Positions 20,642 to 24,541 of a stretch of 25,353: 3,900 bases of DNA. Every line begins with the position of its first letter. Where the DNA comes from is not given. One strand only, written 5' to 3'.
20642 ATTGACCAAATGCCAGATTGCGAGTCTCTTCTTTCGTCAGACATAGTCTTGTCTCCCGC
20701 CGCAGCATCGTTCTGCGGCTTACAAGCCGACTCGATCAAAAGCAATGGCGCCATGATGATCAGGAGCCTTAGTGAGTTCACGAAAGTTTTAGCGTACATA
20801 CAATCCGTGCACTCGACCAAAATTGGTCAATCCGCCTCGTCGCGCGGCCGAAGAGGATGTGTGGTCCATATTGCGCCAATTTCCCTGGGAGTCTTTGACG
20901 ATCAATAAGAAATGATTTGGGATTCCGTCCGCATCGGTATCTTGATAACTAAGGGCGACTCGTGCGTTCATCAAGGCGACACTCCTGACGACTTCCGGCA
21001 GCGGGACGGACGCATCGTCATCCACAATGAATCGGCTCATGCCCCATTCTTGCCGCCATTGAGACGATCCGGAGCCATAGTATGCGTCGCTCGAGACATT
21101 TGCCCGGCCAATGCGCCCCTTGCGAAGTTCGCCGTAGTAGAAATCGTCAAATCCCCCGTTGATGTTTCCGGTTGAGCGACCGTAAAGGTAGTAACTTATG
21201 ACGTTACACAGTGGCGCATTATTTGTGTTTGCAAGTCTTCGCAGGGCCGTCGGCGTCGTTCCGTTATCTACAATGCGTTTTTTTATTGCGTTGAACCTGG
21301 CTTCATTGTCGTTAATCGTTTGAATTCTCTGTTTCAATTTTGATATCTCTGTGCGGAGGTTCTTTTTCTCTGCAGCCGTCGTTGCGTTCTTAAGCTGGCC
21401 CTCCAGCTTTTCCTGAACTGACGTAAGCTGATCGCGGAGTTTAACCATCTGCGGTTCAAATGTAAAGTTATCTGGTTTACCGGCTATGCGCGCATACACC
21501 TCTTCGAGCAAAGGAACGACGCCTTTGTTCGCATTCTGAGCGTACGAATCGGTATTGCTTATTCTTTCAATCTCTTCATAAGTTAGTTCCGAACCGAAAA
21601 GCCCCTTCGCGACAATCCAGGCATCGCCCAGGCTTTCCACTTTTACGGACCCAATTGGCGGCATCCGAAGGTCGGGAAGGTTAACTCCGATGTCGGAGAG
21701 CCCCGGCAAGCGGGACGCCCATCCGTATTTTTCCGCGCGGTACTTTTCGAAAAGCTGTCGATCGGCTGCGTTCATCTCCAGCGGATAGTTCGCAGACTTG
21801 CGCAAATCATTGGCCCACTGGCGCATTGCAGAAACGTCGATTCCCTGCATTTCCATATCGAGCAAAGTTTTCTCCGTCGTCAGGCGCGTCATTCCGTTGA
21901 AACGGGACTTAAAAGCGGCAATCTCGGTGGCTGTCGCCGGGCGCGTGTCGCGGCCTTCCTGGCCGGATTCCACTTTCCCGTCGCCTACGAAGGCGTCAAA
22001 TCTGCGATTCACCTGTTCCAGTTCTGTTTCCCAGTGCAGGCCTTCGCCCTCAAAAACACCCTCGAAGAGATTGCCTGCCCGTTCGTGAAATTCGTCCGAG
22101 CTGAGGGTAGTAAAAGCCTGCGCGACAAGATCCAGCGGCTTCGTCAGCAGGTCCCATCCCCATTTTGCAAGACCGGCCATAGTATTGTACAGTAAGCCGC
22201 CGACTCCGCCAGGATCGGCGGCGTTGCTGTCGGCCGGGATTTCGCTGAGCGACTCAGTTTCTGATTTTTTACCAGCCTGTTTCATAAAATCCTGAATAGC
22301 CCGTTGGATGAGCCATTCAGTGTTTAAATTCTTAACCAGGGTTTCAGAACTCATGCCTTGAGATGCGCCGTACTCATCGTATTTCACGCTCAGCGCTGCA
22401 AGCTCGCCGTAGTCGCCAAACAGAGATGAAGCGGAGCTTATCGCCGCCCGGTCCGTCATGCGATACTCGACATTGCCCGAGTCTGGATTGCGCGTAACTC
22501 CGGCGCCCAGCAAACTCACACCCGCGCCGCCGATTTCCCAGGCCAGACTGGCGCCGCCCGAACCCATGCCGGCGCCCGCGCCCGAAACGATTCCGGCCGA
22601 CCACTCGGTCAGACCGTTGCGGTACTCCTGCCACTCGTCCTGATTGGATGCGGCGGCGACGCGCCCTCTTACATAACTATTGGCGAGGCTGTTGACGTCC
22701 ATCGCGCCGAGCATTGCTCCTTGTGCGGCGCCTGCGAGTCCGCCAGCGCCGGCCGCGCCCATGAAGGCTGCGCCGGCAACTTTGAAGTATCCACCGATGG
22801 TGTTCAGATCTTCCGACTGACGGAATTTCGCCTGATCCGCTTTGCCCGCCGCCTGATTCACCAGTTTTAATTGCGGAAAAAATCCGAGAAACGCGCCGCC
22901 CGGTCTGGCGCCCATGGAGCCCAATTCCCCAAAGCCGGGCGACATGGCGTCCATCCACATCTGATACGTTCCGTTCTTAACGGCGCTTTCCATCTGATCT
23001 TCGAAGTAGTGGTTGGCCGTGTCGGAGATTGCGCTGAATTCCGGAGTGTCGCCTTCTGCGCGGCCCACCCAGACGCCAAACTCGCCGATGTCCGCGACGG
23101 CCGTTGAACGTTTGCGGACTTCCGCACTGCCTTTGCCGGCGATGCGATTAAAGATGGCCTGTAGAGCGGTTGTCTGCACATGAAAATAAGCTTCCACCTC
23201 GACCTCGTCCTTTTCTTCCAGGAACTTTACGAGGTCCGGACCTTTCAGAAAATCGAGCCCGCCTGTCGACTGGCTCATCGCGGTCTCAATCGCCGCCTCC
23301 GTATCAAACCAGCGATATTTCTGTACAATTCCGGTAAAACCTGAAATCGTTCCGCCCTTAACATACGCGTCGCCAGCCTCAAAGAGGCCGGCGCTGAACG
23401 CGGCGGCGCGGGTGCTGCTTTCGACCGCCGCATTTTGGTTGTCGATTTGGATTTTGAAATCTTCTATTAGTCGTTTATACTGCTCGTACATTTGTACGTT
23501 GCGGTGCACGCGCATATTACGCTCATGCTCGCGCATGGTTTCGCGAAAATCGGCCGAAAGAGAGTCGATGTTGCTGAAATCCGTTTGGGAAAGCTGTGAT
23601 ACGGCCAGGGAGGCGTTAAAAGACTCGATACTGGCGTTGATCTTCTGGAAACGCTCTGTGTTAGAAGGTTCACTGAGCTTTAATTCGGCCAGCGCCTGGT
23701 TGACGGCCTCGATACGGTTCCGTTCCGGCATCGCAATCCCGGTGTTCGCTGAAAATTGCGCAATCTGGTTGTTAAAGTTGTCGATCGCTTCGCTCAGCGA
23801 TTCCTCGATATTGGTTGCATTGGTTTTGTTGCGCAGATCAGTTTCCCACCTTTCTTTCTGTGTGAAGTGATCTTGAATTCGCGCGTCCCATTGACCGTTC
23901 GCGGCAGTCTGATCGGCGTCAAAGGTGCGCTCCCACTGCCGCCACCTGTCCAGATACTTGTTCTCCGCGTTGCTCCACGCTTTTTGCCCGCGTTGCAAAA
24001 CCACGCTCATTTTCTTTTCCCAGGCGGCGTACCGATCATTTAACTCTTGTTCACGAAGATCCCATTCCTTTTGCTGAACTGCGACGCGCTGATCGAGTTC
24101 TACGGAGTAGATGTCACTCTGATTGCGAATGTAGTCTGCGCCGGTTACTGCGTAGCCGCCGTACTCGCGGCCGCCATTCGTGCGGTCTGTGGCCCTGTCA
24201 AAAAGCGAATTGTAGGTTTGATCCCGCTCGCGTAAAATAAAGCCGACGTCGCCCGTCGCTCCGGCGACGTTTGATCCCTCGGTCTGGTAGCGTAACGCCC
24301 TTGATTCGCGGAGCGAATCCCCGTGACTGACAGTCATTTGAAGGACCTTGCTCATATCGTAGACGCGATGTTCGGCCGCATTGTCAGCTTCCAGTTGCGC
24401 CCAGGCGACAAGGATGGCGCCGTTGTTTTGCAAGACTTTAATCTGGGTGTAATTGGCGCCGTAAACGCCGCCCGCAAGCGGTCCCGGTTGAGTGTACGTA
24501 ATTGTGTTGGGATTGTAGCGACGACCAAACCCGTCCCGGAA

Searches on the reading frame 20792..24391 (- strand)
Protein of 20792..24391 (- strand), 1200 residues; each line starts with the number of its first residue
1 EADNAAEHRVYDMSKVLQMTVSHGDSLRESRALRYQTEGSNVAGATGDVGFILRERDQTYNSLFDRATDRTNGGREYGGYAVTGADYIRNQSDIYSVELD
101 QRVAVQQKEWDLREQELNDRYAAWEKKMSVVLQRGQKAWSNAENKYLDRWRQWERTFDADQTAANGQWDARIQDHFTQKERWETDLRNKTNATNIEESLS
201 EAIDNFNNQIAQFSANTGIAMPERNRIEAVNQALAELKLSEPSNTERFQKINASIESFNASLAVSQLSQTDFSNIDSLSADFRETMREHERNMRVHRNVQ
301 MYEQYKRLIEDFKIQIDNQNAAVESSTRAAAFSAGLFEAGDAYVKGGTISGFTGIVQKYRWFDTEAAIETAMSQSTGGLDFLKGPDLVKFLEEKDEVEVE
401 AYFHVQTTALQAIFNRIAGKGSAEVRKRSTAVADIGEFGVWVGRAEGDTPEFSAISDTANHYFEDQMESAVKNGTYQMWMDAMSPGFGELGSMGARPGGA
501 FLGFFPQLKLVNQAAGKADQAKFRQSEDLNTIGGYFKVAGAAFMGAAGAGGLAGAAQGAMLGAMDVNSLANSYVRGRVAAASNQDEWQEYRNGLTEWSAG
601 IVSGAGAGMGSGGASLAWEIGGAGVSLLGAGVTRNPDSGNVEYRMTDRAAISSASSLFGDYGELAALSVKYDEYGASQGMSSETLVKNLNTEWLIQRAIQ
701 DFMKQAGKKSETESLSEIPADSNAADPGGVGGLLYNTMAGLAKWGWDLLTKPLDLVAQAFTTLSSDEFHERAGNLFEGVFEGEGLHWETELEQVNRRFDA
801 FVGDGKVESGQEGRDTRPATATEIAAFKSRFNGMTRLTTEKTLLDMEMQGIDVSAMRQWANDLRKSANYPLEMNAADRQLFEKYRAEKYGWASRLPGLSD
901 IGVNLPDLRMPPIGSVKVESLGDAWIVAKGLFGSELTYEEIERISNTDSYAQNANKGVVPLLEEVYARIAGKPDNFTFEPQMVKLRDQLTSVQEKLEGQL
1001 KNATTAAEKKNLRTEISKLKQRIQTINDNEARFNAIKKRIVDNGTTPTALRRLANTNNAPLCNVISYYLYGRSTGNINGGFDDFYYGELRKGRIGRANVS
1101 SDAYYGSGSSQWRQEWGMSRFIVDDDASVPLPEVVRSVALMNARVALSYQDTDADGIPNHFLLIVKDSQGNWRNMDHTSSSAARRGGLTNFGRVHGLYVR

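Call 31: search_protein_representatives(protein=window:20792-24391:-)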
Query: 1200 residues. Proteins with E-value up to 0.001 (for the whole library): 140; up to 1e-10: 94; up to 1e-30: 41. The best 140 are listed.
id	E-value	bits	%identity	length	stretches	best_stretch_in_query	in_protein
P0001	2.6e-228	777.2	53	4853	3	4-678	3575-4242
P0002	3.9e-115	402.4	41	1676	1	2-524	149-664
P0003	3.4e-110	386.0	39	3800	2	7-658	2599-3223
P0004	2.7e-108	379.7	38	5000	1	2-523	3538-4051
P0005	1.9e-107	376.9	41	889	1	3-451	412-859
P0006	1.8e-104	367.0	37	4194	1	3-678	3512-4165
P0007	1.9e-100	353.8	37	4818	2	5-512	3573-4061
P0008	1.9e-100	353.8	34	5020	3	5-524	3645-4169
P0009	4.3e-100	352.6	34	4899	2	8-612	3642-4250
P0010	1.7e-99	350.6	39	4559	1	7-512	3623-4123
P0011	4.8e-96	339.1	38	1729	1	4-537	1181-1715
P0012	2.0e-95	337.1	36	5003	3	3-452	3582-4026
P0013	1.1e-91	324.8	34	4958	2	9-580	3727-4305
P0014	1.2e-89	318.0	39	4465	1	2-523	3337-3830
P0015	1.3e-89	317.8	34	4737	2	8-530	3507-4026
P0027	4.5e-46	173.7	27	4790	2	10-675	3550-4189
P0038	1.6e-36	142.0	38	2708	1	937-1197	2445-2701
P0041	5.3e-31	123.7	32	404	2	930-1198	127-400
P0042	8.5e-30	119.8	43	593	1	1031-1197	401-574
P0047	4.5e-27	110.7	38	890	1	936-1198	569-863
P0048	3.3e-25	104.6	44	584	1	1039-1198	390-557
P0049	4.6e-25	104.1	51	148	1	1053-1190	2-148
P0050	7.7e-24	100.0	37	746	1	933-1198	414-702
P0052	1.5e-23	99.1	36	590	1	998-1195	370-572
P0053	2.3e-23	98.4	38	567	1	1009-1197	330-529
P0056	3.2e-22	94.7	28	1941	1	828-1197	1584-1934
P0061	6.9e-21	90.3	41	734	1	994-1196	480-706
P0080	5.4e-14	67.4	25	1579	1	46-351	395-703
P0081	1.8e-13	65.7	24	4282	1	96-329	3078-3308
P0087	4.4e-12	61.1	24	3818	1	39-346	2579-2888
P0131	1.4e-04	36.2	25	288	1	937-1199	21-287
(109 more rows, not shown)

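Call 32: search_protein_families(library=pfam, proteins=[P0001, P0009], max_evalue=0.01)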
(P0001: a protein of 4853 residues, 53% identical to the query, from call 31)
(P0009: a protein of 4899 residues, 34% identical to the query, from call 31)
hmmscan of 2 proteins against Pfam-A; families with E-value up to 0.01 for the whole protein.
P0001 (4853 aa): 2 families
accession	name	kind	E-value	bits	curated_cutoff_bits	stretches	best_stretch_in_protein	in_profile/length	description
PF00975.26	Thioesterase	-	0.0032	18.1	26.4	0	4747-4781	69-103/226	Thioesterase domain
PF00561.26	Abhydrolase_1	-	0.0085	16.2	25.8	0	4725-4786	48-107/245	alpha/beta hydrolase fold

P0009 (4899 aa): 0 families

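Call 33: search_protein_families(library=ncbifam, proteins=[P0001, P0004], max_evalue=0.01)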
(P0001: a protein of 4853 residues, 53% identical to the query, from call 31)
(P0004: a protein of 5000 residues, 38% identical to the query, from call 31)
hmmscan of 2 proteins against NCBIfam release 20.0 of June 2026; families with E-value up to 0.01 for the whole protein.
P0001 (4853 aa): 0 families

P0004 (5000 aa): 0 families

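Call 44: search_protein_families(library=pfam, proteins=[P0041, P0042, P0047, P0048, P0050, P0052, P0053, P0038, P0056, P0061], max_evalue=0.01)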
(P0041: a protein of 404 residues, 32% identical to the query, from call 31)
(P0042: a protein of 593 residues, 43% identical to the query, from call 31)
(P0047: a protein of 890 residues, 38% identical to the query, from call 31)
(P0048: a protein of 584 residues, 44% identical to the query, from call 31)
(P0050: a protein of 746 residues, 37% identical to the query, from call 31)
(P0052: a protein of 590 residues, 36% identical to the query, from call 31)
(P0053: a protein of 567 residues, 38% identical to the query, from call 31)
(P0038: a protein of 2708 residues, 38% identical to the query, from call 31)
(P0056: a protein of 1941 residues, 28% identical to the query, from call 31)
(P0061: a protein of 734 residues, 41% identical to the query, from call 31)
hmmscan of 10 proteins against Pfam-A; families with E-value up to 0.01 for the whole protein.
P0041 (404 aa): 1 family
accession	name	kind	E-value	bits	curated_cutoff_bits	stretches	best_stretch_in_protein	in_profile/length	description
PF06102.17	RRP36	-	0.0089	16.5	27.1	0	186-230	56-100/165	rRNA biogenesis protein RRP36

P0042 (593 aa): 0 families

P0047 (890 aa): 1 family
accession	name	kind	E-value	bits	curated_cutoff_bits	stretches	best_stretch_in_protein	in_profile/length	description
PF13699.11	eCIS_core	-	6.1e-53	177.4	22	3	423-499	1-77/79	eCIS core domain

P0048 (584 aa): 1 family
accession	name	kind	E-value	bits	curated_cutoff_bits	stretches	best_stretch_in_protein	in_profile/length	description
PF11506.14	DUF3217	-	0.0099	16.2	26.4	0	159-232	22-95/104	Protein of unknown function (DUF3217)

P0050 (746 aa): 1 family
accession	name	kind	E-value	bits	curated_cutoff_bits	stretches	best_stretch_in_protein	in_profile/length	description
PF13699.11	eCIS_core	-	1e-33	115.8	22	1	76-152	2-78/79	eCIS core domain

P0052 (590 aa): 2 families
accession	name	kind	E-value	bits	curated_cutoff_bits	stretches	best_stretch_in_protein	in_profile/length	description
PF00038.26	Filament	-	0.0018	18.4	40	1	303-383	43-116/313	Intermediate filament protein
PF20392.3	DUF6687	-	0.0081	15.7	27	0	282-386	124-225/339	Family of unknown function (DUF6687)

P0053 (567 aa): 1 family
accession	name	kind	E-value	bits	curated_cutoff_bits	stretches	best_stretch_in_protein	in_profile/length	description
PF13699.11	eCIS_core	-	2.6e-18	66.4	22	1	28-85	20-77/79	eCIS core domain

P0038 (2708 aa): 0 families

P0056 (1941 aa): 1 family
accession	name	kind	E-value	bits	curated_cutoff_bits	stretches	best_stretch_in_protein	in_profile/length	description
PF13332.12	Fil_haemagg_2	-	6.4e-20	72.4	22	2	1045-1183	25-163/170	Hemagglutinin repeat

P0061 (734 aa): 1 family
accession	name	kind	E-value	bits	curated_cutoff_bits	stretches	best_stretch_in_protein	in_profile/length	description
PF13166.12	AAA_13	-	0.0098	15.1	36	0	342-502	320-469/713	AAA domain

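Call 62: search_protein_families(library=ncbifam, proteins=[P0081, P0087, P0080], max_evalue=0.01)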
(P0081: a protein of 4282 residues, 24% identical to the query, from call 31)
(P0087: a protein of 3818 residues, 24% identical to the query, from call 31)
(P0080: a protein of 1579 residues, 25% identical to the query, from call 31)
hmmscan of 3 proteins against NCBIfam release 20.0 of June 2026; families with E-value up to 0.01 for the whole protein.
P0081 (4282 aa): 0 families

P0087 (3818 aa): 0 families

P0080 (1579 aa): 0 families

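Call 70: find_encoding_contigs(protein=P0131, flank=7000, max_places=2)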
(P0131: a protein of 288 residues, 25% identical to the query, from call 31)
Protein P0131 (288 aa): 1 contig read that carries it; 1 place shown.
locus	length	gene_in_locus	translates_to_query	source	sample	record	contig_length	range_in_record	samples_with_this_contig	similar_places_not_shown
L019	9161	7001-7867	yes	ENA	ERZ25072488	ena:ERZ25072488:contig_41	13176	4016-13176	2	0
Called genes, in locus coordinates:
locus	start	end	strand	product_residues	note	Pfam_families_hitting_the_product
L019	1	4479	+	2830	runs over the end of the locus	?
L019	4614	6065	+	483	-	PF27155:Y4rL_C, PF00665:rve (weak), PF22483:Mu-transpos_C_2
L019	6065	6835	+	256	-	PF01695:IstB_IS21, PF00308:Bac_DnaA, PF00004:AAA (weak)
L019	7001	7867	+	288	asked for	-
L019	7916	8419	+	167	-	PF27868:Lepto_lipo (weak)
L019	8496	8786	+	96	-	-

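Call 72: find_encoding_contigs(protein=P0049, flank=6000, max_places=2)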
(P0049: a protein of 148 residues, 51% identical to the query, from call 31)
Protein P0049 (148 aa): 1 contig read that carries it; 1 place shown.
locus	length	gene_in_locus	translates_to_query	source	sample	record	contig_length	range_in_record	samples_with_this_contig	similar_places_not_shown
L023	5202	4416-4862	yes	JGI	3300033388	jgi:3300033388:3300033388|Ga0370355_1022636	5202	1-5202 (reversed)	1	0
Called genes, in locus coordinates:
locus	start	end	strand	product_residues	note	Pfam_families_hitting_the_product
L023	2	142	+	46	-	?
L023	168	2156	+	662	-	PF20129:DUF6519, PF11962:Peptidase_G2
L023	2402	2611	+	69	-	-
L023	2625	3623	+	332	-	PF01797:Y1_Tnp, PF08299:Bac_DnaA_C (weak)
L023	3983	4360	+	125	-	-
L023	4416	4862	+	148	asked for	-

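Call 79: search_solved_structures(query=P0001, max_evalue=1)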
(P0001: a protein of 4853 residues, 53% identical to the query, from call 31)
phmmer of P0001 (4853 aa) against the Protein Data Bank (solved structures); distinct sequences matched with E-value up to 1: 0.

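Call 80: search_solved_structures(query=P0004, max_evalue=1)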
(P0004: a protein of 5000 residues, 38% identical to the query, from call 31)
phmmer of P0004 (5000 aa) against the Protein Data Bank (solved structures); distinct sequences matched with E-value up to 1: 1.
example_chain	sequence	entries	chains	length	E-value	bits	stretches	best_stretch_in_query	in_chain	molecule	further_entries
5e3e_B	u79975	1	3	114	0.0012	18.1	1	4878-4999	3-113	Large exoprotein involved in heme utilization or adhesion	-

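Call 105: list_cluster_members(proteins=[P0001, P0004, P0009, P0013, P0027, P0038, P0056, P0047])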
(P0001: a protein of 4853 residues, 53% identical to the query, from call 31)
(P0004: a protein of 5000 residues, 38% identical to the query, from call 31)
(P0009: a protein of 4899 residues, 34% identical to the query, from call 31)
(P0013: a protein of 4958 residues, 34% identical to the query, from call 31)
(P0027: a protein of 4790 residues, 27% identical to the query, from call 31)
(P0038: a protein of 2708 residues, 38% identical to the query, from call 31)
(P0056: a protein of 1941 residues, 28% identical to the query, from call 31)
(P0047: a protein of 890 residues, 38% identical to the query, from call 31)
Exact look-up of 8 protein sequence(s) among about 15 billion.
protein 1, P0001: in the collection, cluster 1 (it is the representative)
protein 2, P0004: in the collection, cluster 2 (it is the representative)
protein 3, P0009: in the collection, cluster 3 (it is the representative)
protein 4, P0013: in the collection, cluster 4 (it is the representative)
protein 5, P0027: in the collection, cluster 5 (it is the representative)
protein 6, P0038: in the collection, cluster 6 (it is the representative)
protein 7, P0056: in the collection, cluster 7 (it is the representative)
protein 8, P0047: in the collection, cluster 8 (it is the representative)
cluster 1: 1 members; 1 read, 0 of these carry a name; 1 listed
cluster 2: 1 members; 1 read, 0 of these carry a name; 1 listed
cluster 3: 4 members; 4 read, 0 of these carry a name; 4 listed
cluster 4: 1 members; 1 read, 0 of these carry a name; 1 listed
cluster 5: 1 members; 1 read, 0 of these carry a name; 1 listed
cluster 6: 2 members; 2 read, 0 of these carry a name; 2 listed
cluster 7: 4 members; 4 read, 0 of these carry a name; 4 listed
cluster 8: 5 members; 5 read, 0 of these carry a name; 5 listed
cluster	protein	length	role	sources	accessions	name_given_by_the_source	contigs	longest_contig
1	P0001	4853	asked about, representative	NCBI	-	-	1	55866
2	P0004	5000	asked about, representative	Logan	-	-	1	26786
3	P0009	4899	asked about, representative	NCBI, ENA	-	-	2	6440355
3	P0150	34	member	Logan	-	-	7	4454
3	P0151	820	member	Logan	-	-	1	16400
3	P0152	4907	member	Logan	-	-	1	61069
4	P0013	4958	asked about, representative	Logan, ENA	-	-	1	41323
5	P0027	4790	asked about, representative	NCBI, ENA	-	-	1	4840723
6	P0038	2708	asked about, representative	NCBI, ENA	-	-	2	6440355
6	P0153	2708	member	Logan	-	-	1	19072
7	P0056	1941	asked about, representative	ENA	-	-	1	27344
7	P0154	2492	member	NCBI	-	-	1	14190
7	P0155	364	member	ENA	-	-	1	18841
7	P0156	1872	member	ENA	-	-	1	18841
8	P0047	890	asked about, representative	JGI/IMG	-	-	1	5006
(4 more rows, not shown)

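Call 106: find_encoding_contigs(protein=P0001, flank=10000, max_places=2)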
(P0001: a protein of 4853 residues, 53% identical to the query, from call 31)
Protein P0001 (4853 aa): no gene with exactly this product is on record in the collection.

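Call 107: find_encoding_contigs(protein=P0009, flank=10000, max_places=2)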
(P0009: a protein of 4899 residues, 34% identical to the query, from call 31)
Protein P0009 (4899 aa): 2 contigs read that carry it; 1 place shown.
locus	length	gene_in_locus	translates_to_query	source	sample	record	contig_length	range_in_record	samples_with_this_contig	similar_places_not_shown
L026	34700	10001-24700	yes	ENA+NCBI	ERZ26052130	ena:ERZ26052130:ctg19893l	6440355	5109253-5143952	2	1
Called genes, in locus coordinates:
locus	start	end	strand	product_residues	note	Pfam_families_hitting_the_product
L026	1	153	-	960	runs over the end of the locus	PF13428:TPR_14 (faint), PF00672:HAMP, PF07228:SpoIIE, PF00515:TPR_1 (faint), PF07719:TPR_2 (faint), PF13181:TPR_8 (faint), PF14559:TPR_19 (weak)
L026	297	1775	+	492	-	PF03283:PAE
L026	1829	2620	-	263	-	PF01209:Ubie_methyltran (weak), PF13489:Methyltransf_23 (weak), PF13847:Methyltransf_31 (faint), PF08241:Methyltransf_11 (faint), PF08242:Methyltransf_12 (faint), PF13649:Methyltransf_25 (weak), PF01209:Ubie_methyltran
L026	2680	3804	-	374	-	-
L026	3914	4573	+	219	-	PF01641:SelR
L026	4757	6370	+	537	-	PF03062:MBOAT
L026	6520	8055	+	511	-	PF13487:HD_5, PF00196:GerE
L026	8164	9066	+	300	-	PF12146:Hydrolase_4 (weak), PF00561:Abhydrolase_1, PF12697:Abhydrolase_6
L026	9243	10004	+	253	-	-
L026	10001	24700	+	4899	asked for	-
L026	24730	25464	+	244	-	-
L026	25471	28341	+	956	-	-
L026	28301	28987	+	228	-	-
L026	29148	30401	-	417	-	PF00665:rve (weak)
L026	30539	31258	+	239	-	-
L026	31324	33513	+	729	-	PF07695:7TMR-DISM_7TM, PF07228:SpoIIE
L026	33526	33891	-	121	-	PF01740:STAS, PF13466:STAS_2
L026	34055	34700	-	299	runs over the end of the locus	PF00376:MerR (weak), PF13411:MerR_1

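Call 118: find_encoding_contigs(protein=P0038, flank=5000, max_places=2)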
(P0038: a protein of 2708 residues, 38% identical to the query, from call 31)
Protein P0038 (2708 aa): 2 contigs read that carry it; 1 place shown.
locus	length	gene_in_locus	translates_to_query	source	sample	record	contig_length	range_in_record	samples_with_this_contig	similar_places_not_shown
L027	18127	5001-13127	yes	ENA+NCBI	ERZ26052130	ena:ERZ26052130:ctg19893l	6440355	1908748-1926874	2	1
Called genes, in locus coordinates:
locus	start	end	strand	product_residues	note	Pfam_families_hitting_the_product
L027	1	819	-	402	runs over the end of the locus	PF00155:Aminotran_1_2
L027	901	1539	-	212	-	PF00072:Response_reg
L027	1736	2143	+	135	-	-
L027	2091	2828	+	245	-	-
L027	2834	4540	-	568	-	PF07719:TPR_2 (faint), PF13174:TPR_6 (faint), PF13424:TPR_12 (faint), PF13428:TPR_14 (faint), PF13432:TPR_16 (faint), PF14559:TPR_19 (weak), PF24575:TPR_Slam (faint), PF01551:Peptidase_M23, +3 more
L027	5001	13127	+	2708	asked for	-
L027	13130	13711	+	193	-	-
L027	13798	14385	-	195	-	PF14539:DUF4442, PF09500:YiiD_C (faint)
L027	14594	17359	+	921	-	PF07588:DUF1554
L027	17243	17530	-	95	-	-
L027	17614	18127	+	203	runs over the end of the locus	-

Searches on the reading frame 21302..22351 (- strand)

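Call 24: search_protein_families(library=ncbifam, proteins=[window:21302-22351:-], max_evalue=10)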
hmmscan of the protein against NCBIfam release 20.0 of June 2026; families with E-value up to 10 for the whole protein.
window:21302-22351:- (350 aa): 2 families
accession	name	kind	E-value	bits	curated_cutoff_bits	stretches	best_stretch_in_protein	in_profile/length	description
NF052655.1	XchromeleprotEdmS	equivalog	0.4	10.6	100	0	324-345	29-50/54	extrachromosomal elements maintenance protein EdmS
NF053525.1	thylo_ssr2422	subfamily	0.47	10.9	38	1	309-348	11-44/77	ssr2422 family thylakoid membrane protein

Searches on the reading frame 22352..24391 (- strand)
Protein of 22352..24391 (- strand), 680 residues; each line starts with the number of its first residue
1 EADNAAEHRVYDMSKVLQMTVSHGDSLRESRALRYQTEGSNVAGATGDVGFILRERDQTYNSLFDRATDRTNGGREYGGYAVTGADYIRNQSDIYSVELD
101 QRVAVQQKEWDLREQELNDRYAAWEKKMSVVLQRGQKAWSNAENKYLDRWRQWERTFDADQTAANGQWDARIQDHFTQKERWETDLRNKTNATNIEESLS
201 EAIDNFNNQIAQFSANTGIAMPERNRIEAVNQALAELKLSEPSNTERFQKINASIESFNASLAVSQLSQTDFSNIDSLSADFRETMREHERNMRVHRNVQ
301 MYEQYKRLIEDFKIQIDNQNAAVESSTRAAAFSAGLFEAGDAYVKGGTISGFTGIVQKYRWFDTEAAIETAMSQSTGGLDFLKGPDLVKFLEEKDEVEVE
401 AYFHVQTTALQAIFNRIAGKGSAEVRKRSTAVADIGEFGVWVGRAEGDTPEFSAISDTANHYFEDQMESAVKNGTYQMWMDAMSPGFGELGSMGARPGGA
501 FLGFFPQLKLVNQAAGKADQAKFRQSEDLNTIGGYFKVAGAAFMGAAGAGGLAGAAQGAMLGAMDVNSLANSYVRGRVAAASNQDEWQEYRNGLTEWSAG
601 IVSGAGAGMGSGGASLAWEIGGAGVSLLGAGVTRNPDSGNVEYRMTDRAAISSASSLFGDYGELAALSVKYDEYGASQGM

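Call 36: find_homologous_proteins(query=window:22352-24391:-)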
Query window:22352-24391:-: 8000 candidates shared short words with the query, none scored E <= 0.001.
